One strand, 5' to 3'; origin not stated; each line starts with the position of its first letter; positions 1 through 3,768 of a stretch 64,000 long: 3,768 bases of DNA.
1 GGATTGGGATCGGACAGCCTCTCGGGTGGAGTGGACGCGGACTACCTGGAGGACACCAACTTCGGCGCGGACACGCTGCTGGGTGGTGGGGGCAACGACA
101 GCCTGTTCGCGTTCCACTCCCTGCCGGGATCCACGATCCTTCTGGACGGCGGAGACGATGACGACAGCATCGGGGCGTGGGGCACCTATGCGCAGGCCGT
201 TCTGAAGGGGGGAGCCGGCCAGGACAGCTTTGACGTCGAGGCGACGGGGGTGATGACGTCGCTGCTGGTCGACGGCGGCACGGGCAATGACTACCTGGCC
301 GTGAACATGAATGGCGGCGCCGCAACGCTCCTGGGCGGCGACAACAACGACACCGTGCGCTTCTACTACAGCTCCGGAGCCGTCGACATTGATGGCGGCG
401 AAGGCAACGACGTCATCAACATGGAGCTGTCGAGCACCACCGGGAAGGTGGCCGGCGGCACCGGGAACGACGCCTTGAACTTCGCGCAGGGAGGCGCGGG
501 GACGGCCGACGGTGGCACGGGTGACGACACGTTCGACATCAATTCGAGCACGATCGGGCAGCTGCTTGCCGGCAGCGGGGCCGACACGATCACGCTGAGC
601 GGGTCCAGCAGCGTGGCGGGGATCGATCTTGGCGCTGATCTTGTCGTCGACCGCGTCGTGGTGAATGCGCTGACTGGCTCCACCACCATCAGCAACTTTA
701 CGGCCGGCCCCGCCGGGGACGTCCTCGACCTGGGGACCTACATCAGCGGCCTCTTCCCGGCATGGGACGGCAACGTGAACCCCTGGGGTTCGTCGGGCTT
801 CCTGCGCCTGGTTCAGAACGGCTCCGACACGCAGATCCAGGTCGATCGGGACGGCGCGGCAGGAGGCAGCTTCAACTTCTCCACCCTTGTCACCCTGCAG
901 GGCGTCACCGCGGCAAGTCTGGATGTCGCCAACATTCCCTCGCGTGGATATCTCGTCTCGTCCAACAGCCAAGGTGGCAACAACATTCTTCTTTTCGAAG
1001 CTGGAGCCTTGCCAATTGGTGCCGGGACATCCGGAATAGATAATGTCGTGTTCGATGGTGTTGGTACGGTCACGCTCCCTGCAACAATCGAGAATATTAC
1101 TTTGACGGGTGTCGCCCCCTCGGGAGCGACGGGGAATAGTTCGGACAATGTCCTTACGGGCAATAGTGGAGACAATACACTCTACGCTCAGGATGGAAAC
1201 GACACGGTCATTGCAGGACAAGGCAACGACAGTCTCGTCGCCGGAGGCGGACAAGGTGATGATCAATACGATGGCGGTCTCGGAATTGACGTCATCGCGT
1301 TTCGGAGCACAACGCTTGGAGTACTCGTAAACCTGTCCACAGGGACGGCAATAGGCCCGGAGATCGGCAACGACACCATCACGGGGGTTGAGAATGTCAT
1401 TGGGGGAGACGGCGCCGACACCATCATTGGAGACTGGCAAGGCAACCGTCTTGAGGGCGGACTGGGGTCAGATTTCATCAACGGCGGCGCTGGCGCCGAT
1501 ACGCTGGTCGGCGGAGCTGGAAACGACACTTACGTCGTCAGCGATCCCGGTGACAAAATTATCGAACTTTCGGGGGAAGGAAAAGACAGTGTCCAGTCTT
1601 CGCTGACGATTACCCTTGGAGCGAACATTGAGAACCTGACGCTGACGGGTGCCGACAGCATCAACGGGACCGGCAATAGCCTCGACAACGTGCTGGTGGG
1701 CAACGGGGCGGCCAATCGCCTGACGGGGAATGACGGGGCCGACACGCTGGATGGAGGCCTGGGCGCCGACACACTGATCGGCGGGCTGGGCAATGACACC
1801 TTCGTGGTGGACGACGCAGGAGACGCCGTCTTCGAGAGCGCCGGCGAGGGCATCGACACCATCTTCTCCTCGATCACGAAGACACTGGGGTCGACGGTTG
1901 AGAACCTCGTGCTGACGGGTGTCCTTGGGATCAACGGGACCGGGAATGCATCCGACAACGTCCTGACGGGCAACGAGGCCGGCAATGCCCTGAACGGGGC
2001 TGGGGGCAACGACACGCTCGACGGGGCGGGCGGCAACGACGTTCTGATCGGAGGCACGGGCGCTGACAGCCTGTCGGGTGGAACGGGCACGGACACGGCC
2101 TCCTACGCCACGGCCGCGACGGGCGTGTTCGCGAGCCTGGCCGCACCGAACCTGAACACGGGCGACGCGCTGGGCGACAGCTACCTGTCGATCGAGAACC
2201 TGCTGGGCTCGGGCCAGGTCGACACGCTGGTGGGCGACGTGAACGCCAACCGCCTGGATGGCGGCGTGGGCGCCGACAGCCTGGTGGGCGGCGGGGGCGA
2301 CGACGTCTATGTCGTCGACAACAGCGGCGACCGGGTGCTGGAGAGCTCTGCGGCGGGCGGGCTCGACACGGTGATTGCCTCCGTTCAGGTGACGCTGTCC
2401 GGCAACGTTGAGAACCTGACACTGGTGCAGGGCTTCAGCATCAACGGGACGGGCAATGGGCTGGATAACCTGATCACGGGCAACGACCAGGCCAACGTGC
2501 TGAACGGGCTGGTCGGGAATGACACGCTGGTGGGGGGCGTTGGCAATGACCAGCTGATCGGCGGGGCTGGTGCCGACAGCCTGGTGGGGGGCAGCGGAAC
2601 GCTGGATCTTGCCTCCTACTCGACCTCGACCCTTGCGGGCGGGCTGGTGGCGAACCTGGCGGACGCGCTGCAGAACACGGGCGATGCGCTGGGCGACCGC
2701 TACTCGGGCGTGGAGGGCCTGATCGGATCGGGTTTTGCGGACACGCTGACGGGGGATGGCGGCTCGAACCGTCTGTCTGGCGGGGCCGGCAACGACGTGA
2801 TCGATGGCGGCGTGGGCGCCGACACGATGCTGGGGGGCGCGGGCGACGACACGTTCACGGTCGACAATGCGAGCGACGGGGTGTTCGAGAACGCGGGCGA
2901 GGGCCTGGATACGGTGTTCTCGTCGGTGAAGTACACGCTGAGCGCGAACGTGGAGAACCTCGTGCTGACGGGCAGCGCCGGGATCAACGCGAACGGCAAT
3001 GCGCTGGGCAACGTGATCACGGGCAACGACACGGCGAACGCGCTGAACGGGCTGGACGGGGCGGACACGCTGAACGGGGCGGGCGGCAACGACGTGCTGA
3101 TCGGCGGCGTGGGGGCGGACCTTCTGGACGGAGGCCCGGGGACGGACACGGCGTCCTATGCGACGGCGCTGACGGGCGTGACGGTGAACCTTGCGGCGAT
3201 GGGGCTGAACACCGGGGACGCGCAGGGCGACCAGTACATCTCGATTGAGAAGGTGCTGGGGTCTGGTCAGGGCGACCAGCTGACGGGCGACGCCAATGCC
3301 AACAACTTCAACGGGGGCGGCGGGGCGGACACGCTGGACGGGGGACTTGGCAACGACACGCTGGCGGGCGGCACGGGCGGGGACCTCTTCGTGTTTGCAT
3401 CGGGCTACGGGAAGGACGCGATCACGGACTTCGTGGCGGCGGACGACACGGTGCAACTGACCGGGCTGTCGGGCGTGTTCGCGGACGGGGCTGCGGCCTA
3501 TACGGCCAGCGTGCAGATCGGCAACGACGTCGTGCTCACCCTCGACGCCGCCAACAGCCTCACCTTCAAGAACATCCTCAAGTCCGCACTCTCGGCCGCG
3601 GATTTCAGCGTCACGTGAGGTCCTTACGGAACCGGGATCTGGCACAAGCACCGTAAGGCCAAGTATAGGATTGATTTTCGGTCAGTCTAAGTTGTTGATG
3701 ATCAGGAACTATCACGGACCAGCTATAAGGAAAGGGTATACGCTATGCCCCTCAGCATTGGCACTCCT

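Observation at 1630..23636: Three near-identical 2-kb C-terminal cassettes (plus a diverged fourth) shared by RTX genes with unrelated heads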

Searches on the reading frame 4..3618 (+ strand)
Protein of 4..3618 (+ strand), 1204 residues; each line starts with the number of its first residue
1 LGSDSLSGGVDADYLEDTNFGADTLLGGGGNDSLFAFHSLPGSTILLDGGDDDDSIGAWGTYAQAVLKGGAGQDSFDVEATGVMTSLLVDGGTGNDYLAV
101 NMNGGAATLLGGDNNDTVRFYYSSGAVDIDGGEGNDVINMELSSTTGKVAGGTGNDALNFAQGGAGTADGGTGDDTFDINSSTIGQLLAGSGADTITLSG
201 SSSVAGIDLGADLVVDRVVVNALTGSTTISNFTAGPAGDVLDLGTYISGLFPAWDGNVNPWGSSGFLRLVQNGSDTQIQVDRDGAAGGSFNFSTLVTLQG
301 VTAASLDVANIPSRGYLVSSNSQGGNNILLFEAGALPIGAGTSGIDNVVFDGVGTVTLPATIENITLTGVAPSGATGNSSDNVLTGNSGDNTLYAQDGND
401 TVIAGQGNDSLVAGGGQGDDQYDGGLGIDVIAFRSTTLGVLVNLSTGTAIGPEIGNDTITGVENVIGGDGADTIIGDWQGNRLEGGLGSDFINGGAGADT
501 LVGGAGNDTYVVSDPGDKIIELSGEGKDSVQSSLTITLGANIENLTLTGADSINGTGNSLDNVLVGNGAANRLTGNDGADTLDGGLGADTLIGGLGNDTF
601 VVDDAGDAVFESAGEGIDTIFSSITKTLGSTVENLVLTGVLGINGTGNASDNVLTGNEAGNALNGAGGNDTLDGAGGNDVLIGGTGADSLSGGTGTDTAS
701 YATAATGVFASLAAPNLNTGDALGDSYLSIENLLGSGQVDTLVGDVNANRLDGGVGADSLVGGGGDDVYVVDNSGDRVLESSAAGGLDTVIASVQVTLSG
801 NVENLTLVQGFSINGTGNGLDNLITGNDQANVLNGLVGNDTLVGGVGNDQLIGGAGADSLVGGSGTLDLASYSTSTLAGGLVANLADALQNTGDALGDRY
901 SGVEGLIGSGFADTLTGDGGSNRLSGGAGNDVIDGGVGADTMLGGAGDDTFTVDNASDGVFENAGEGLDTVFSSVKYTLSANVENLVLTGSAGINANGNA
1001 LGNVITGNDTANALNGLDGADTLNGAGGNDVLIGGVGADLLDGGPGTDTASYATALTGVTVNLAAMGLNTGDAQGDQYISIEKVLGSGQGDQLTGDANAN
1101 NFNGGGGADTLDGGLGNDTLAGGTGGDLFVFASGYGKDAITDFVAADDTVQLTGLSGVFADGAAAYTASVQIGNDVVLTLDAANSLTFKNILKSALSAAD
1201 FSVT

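Call 5: search_protein_families(library=pfam, proteins=[window:4-3618:+], max_evalue=0.01)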
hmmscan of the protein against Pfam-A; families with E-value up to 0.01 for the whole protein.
window:4-3618:+ (1204 aa): 1 family
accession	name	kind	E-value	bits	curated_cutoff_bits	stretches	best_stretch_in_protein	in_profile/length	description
PF00353.25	HemolysinCabind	-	1.4e-49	166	23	12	376-411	1-36/36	RTX calcium-binding nonapeptide repeat (4 copies)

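Call 17: search_protein_families(library=ncbifam, proteins=[window:4-3618:+], max_evalue=0.001)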
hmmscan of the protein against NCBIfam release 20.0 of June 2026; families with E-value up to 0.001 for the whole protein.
window:4-3618:+ (1204 aa): 9 families
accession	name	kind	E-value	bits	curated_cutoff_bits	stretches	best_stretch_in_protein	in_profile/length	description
NF052454.1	BtaGlycanEglC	equivalog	1e-70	238.9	700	6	918-1041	25-150/459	endo-1,3-1,4-beta-glycanase EglC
NF033943.0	RTX_toxin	subfamily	8.1e-51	173.2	1000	6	997-1156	682-826/930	RTX family hemolysin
NF035945.1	Zn_serralysin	subfamily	8.3e-46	157.1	500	5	461-517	318-374/462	serralysin family metalloprotease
NF046115.1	Ca_rpt_SMc04171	equivalog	9.9e-45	153.7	625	6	263-531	52-317/574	SMc04171 family calcium-binding repeat protein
NF053766.1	ZapA_metallo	exception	3.5e-28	98.9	940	5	530-618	318-405/483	ZapA family metalloprotease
NF050046.1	PueAB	exception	1e-20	73.8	670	3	1087-1201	502-613/616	polyurethane esterase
NF033203.1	entero_EhxA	exception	1.1e-20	73.5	2000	3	995-1188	713-883/997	enterohemolysin EhxA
NF051884.1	ProteaseSapA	equivalog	2.6e-15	56.1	1200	1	450-520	306-379/644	protease SapA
TIGR03661.1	T1SS_VCA0849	domain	1.4e-06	29.4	17.6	1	228-309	2-78/91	type I secretion C-terminal target domain-containing protein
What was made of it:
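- On Polymorphic toxin systems: No toxin domain was found in Pfam or NCBIfam (calls 5, 17).
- Tried and rejected: The basis was a weak TIGR03661 'C-terminal target domain' hit at aa 228-309 (call 17).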

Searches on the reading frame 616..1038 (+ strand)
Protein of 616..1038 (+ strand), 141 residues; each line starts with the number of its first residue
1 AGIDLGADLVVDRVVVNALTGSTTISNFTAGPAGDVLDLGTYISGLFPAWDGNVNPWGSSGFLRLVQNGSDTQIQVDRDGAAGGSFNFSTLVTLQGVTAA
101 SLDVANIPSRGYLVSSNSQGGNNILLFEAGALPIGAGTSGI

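Call 56: search_protein_families(library=pfam, proteins=[window:616-1038:+], max_evalue=0.01)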
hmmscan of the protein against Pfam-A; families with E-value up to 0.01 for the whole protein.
window:616-1038:+ (141 aa): 0 families

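Call 57: search_protein_representatives(protein=window:616-1038:+)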
Query: 141 residues. Proteins with E-value up to 0.001 (for the whole library): 819; up to 1e-10: 366; up to 1e-30: 37. The best 150 are listed.
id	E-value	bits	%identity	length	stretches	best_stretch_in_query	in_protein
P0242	8.1e-97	336.9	38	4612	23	20-107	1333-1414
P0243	4.9e-71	253.4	38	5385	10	19-107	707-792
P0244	8.0e-54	197.6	40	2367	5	18-108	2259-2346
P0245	6.3e-53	194.7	44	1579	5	22-106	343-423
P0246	2.5e-48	179.8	40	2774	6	19-108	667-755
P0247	1.4e-47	177.4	43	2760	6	24-109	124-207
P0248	3.1e-46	173.0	46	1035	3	21-111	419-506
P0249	1.3e-40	154.9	41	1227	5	23-107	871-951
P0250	5.6e-40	152.8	39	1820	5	18-108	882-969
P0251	1.5e-39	151.4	39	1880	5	16-108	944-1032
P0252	1.6e-39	151.3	42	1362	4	22-104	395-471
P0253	3.9e-39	150.1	34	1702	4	10-111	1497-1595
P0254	7.5e-39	149.1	38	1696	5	15-105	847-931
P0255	8.8e-39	148.9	45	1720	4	3-112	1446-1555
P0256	1.4e-38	148.3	50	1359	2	6-107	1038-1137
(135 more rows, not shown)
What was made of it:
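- Tried and rejected: This is rejected: in 1.8 billion representative proteins the module is mostly internal and occurs 2-23 times per protein (call 57).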
